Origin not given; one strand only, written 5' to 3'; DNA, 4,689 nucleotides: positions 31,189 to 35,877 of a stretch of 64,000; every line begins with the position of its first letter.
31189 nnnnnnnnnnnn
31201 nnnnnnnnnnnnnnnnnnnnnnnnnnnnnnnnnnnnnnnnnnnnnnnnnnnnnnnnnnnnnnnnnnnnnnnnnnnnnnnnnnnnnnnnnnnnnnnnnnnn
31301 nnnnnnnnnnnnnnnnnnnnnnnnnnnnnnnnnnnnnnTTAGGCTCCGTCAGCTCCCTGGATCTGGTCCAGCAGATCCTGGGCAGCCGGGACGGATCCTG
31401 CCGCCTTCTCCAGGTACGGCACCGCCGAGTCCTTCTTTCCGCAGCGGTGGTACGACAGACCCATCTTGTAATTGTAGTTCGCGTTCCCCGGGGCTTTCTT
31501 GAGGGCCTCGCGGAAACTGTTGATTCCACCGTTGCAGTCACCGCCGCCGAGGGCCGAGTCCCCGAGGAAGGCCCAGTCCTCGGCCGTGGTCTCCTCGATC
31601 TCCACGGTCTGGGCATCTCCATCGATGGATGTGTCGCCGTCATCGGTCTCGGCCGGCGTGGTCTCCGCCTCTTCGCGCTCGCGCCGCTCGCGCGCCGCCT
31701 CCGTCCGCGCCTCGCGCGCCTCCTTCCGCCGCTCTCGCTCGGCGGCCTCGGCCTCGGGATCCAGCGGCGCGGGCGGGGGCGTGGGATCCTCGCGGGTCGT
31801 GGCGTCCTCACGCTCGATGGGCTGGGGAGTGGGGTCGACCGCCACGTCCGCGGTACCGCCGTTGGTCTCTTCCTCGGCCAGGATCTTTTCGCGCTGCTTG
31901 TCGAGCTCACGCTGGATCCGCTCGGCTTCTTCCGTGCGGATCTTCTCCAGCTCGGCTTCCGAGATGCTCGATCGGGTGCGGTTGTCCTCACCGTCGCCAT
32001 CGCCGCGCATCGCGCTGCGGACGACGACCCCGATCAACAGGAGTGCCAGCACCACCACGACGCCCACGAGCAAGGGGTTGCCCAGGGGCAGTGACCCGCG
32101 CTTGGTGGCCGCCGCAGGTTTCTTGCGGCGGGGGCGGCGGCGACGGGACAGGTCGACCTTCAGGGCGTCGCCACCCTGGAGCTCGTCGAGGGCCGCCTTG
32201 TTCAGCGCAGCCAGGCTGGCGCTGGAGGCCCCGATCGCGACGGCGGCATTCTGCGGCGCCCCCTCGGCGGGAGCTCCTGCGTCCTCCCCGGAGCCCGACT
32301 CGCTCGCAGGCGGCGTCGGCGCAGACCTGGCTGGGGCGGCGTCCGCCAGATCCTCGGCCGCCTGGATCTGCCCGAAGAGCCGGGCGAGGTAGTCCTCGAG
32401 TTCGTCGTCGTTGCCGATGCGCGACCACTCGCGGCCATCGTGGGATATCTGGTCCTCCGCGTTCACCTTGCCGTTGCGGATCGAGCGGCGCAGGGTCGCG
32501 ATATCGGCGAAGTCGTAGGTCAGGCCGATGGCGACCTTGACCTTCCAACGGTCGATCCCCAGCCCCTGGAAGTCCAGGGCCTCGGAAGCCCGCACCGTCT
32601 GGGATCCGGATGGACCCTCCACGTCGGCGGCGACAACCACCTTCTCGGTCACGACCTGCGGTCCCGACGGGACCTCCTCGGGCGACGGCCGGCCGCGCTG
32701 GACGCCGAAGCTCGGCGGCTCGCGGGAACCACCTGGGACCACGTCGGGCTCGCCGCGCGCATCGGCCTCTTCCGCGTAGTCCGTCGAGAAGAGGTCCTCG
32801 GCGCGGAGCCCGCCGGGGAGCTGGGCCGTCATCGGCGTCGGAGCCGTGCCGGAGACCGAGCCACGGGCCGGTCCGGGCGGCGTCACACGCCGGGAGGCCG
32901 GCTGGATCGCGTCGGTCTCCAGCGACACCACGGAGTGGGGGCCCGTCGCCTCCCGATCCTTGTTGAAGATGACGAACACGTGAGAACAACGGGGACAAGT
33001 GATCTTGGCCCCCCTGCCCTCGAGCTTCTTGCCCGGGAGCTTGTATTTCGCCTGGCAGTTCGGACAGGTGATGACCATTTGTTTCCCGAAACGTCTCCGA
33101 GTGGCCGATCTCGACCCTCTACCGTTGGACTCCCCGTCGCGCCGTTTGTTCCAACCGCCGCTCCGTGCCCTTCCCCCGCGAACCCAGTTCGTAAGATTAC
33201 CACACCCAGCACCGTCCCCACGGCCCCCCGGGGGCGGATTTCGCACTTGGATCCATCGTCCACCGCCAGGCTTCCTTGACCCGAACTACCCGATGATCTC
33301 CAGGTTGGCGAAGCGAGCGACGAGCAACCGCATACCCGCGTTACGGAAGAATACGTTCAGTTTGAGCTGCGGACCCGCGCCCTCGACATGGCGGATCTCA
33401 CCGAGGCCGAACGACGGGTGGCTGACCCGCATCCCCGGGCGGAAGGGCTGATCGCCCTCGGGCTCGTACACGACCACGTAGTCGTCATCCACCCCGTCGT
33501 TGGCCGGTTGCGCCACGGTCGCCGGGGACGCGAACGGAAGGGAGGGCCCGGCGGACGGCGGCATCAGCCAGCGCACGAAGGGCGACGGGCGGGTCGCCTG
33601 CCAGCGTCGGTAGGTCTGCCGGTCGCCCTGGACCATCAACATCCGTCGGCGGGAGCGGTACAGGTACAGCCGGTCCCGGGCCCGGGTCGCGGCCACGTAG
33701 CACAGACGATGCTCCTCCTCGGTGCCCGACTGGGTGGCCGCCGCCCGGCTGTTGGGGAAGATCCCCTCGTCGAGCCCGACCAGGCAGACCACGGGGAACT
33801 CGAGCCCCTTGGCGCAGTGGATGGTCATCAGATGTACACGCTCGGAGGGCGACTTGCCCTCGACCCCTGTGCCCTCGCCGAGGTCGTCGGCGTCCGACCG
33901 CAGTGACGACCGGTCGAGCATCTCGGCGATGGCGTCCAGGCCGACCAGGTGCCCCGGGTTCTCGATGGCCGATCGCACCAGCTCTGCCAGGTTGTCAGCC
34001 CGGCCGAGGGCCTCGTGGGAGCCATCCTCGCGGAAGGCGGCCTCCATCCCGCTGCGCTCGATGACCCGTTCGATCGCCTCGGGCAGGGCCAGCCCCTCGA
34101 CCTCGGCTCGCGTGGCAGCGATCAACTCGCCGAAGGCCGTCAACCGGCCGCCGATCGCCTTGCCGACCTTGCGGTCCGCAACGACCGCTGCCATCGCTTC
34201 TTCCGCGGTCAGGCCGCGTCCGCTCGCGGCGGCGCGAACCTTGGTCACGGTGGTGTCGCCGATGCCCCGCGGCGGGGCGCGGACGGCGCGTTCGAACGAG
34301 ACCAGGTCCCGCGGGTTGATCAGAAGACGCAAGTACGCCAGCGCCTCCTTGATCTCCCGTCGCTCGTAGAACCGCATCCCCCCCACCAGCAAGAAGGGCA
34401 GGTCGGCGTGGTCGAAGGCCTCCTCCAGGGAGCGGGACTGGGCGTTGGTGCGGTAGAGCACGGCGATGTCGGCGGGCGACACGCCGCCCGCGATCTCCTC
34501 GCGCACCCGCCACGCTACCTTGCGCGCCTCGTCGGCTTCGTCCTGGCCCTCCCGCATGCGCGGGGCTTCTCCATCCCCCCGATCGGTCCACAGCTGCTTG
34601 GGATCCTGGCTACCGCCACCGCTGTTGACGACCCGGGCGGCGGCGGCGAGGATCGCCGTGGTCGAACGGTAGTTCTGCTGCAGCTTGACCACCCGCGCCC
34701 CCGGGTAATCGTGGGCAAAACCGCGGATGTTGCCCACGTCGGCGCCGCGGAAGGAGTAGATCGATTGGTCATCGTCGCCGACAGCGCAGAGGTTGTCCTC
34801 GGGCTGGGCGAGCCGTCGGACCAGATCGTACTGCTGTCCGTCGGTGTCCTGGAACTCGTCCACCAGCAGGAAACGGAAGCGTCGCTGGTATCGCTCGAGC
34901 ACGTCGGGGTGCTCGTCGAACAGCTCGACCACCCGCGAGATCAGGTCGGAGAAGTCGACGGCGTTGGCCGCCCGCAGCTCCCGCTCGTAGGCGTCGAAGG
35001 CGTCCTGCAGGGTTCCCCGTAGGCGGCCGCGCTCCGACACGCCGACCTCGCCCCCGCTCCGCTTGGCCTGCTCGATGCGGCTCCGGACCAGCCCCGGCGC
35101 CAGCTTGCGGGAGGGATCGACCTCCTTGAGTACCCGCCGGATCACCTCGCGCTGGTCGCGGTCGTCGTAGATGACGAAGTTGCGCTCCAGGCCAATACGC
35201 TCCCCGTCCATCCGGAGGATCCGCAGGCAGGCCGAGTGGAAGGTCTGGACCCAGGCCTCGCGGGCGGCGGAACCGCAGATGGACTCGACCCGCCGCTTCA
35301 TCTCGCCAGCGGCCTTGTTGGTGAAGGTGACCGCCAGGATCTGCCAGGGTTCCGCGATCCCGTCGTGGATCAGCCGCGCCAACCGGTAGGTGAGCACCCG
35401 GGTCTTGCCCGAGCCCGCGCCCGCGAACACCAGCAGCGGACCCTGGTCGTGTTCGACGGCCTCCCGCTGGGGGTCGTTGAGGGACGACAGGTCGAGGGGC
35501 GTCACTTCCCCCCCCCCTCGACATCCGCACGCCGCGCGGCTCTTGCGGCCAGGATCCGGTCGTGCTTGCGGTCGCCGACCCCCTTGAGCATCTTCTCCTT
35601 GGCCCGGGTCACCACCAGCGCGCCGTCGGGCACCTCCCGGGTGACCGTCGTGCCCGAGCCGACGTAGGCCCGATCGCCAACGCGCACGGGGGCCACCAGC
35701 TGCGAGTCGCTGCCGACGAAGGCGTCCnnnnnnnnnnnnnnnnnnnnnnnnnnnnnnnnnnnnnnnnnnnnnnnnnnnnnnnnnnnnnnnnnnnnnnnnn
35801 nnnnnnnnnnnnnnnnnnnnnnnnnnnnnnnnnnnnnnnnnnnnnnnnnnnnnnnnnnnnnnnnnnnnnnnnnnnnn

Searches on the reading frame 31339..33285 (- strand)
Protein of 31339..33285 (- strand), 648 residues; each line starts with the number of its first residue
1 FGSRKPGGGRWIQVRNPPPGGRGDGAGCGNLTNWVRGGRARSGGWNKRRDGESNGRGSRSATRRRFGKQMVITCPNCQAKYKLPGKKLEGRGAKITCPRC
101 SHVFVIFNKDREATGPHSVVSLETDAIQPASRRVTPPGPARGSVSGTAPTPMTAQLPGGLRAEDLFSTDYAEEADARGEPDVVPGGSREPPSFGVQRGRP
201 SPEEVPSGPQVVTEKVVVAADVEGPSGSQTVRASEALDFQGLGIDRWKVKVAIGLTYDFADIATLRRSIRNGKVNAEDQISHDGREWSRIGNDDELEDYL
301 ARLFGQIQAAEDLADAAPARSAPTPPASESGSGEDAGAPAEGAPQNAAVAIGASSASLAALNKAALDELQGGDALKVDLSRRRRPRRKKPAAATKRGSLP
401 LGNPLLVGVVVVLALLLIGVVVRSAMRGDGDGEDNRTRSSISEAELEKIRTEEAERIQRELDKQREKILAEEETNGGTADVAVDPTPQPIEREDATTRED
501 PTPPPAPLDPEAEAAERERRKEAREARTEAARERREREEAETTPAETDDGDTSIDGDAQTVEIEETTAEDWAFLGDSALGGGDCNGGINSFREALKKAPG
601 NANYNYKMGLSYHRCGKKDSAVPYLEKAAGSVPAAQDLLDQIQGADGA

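Call 78: search_protein_families(library=pfam, proteins=[window:31339-33285:-], max_evalue=0.00001)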
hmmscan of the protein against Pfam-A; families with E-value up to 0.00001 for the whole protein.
window:31339-33285:- (648 aa): 2 families
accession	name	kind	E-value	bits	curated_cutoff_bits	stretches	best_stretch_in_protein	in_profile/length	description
PF13717.11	Zn_ribbon_4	-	1.3e-13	51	30.3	1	70-104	1-35/36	zinc-ribbon domain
PF13719.11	Zn_ribbon_5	-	1.2e-07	31.8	29.3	1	70-105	1-36/37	zinc-ribbon domain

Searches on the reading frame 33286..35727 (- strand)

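Call 78: search_protein_families(library=pfam, proteins=[window:33286-35727:-], max_evalue=0.00001)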
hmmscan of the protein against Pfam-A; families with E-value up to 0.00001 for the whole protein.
window:33286-35727:- (813 aa): 7 families
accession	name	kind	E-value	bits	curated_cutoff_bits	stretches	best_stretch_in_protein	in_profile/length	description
PF00580.27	UvrD-helicase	-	2.4e-85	287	23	1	83-342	1-271/271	UvrD/REP helicase N-terminal domain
PF13361.12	UvrD_C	-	1.2e-62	212.8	25.6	1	347-690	1-346/350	UvrD-like helicase C-terminal domain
PF13245.12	AAA_19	-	2.5e-22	79.9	25.1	1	87-327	1-134/134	AAA domain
PF13538.12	UvrD_C_2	-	2.1e-09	37.5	27.4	1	631-690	2-52/52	UvrD-like helicase C-terminal domain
PF21196.3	PcrA_UvrD_tudor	-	4.9e-07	29.9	23.9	1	765-807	2-44/48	PcrA/UvrD tudor domain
PF13604.12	AAA_30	-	7.9e-07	29.4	27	0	83-149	2-68/191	AAA domain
PF01443.25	Viral_helicase1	-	1e-06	29.2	21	0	629-690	175-227/228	Viral superfamily 1 RNA helicase core domain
